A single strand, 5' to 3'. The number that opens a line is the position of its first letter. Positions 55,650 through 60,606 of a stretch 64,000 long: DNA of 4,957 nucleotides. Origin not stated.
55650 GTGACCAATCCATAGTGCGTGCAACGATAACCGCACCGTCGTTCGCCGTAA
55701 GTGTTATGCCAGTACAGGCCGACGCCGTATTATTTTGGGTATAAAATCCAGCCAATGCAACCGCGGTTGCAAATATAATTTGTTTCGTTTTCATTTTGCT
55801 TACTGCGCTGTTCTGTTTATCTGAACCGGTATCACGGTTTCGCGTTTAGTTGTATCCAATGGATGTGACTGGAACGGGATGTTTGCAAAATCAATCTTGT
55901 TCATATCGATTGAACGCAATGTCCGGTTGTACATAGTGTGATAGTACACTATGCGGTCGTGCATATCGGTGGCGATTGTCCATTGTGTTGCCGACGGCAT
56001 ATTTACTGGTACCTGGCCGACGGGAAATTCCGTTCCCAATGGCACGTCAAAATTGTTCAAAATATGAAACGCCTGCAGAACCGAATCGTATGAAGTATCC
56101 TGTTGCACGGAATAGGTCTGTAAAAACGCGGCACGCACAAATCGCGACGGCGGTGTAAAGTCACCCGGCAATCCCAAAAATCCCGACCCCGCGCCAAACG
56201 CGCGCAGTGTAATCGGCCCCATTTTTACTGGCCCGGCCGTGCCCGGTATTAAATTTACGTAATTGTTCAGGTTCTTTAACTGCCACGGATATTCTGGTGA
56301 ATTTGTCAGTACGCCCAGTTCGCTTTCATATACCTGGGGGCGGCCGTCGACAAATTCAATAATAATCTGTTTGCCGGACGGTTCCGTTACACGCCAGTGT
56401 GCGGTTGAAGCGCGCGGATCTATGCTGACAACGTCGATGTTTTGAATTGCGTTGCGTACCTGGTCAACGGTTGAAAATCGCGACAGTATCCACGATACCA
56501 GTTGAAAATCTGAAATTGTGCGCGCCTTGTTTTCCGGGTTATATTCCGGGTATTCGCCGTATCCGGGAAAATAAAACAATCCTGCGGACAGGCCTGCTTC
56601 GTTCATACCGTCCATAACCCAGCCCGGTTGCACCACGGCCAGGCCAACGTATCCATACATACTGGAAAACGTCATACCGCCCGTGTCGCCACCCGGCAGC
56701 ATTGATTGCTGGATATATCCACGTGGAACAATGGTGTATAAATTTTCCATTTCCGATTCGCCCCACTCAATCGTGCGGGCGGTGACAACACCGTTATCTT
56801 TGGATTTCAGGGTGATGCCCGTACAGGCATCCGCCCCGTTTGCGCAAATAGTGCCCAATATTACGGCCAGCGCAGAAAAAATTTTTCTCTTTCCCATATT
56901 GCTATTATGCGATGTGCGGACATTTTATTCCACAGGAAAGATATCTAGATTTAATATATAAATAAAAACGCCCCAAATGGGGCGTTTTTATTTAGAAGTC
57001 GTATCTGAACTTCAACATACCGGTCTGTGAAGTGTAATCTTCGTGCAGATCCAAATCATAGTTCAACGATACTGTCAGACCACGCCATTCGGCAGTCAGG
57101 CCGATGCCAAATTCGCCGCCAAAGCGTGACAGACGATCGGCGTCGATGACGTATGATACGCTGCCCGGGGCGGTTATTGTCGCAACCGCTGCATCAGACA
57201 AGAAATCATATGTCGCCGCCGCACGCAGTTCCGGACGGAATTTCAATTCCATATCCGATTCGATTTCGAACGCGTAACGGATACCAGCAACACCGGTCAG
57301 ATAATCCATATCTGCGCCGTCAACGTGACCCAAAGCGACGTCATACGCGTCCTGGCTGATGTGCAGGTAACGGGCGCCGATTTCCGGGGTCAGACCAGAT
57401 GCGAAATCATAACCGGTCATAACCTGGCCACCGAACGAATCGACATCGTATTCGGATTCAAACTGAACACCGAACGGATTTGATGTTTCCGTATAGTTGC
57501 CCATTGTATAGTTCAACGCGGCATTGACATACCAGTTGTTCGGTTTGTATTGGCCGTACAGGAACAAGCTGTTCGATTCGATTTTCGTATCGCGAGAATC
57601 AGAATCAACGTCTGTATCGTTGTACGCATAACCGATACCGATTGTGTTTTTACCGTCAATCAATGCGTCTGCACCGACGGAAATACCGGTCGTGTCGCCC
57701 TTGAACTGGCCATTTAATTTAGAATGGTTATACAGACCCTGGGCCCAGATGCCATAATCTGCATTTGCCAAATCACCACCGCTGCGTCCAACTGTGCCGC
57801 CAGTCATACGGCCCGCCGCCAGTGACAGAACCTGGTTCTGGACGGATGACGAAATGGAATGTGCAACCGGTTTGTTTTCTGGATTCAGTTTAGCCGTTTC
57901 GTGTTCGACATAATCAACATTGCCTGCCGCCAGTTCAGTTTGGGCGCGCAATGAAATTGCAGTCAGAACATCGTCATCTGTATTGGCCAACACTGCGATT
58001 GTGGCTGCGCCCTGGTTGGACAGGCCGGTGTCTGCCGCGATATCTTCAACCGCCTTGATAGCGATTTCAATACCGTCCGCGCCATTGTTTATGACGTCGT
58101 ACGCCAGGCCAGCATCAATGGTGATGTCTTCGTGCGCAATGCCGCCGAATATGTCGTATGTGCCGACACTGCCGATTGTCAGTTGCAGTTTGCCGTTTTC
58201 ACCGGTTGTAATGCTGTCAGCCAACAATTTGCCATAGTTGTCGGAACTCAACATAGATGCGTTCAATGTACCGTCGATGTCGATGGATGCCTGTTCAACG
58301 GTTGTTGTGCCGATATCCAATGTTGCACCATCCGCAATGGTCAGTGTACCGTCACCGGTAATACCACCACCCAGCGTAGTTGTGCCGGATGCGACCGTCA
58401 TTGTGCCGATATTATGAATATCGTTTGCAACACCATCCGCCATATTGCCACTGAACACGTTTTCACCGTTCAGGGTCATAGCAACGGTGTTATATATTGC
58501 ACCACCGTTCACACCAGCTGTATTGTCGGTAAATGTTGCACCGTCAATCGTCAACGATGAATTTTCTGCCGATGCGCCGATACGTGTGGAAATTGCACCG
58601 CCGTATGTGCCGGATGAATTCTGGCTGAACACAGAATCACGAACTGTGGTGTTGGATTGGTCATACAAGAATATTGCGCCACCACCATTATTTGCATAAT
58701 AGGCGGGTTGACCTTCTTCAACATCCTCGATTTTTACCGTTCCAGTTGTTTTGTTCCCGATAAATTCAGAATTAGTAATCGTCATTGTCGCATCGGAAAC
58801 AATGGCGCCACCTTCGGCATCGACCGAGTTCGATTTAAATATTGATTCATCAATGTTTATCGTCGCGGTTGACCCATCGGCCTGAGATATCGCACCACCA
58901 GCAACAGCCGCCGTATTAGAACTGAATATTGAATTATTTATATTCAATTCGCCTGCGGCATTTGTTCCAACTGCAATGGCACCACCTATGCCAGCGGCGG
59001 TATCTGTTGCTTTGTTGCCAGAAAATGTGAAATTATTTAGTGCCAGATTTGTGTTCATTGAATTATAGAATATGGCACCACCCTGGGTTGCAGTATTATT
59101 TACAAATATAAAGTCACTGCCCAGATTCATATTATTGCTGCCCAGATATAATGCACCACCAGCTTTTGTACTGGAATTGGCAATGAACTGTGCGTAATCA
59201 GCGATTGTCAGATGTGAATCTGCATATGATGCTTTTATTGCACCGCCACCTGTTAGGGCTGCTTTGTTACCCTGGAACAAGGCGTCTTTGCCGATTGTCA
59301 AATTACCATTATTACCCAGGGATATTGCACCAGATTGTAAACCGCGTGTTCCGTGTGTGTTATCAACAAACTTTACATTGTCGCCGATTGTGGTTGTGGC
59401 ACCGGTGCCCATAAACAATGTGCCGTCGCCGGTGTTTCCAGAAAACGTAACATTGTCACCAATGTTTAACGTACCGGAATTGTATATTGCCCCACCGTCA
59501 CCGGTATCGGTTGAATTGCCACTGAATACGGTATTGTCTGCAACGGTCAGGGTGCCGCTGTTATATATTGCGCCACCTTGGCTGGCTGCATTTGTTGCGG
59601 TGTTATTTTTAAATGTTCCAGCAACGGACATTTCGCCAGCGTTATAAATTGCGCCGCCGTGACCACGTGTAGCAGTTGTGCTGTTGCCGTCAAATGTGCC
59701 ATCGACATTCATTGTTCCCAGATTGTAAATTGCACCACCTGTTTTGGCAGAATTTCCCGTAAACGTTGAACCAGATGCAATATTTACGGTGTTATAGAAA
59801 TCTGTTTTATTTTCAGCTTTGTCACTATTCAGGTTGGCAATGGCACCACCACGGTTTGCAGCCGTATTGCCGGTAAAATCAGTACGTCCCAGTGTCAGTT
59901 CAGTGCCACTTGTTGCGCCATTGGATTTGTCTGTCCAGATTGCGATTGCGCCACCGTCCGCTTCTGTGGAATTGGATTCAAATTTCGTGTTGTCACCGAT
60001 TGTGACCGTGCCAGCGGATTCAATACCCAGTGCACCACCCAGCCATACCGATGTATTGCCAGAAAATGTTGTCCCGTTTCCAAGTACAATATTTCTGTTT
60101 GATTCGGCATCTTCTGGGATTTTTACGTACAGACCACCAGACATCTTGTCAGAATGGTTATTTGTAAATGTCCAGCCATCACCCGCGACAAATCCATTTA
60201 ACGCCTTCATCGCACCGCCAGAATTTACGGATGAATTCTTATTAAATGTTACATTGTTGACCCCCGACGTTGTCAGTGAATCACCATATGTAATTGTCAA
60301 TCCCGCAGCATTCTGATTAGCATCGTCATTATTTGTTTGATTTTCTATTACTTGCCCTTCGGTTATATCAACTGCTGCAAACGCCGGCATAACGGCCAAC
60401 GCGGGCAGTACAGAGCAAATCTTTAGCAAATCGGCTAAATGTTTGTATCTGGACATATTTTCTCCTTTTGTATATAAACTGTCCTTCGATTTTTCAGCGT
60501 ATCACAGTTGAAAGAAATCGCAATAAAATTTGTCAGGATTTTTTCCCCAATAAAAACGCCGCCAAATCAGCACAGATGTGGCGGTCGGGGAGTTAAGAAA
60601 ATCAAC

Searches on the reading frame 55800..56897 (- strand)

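Call 78: search_protein_families(library=pfam, proteins=[window:55800-56897:-], max_evalue=0.001)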
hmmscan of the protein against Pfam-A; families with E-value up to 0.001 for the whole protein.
window:55800-56897:- (365 aa): 1 family
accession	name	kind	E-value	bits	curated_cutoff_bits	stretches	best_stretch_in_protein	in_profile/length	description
PF02275.23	CBAH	-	5.5e-64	217.2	20.4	1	25-336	1-307/316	Linear amide C-N hydrolases, choloylglycine hydrolase family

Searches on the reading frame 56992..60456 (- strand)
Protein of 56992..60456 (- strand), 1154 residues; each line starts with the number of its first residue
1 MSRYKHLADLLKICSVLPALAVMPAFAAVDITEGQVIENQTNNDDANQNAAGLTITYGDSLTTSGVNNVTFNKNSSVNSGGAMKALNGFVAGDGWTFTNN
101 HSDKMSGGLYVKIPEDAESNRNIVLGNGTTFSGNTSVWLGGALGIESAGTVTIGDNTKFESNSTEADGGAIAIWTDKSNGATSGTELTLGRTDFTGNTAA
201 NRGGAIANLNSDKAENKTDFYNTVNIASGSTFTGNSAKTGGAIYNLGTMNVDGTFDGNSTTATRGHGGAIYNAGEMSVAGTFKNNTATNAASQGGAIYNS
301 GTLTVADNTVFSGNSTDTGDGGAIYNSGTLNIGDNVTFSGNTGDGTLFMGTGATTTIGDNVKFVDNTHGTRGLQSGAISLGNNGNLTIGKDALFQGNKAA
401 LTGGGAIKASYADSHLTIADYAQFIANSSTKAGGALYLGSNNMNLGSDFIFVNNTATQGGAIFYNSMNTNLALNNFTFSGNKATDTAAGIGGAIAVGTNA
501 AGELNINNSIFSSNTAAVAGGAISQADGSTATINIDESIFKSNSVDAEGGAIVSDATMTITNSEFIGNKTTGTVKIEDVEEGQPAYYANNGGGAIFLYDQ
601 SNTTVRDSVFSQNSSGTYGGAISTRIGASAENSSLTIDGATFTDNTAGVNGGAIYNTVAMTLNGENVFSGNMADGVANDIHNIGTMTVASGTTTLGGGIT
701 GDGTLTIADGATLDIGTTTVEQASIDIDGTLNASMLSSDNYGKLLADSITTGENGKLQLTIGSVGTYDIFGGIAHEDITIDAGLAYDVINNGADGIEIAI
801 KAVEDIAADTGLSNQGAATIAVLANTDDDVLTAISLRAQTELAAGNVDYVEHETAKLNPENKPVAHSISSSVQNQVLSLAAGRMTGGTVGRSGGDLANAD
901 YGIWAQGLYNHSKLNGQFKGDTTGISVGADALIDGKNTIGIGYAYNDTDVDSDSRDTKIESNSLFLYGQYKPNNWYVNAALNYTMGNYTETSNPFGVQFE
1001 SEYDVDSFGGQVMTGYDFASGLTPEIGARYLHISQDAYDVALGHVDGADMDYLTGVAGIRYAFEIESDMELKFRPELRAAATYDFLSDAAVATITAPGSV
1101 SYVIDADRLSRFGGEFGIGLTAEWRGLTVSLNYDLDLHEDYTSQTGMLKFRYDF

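Call 78: search_protein_families(library=pfam, proteins=[window:56992-60456:-], max_evalue=0.001)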
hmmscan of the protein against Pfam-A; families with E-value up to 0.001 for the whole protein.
window:56992-60456:- (1154 aa): 2 families
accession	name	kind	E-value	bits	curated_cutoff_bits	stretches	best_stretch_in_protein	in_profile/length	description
PF03797.25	Autotransporter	-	7.2e-37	127.9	26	1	903-1134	1-255/255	Autotransporter beta-domain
PF02415.23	Chlam_PMP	-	2e-34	114.2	20.6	0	641-657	3-19/19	Chlamydia polymorphic membrane protein (Chlamydia_PMP) repeat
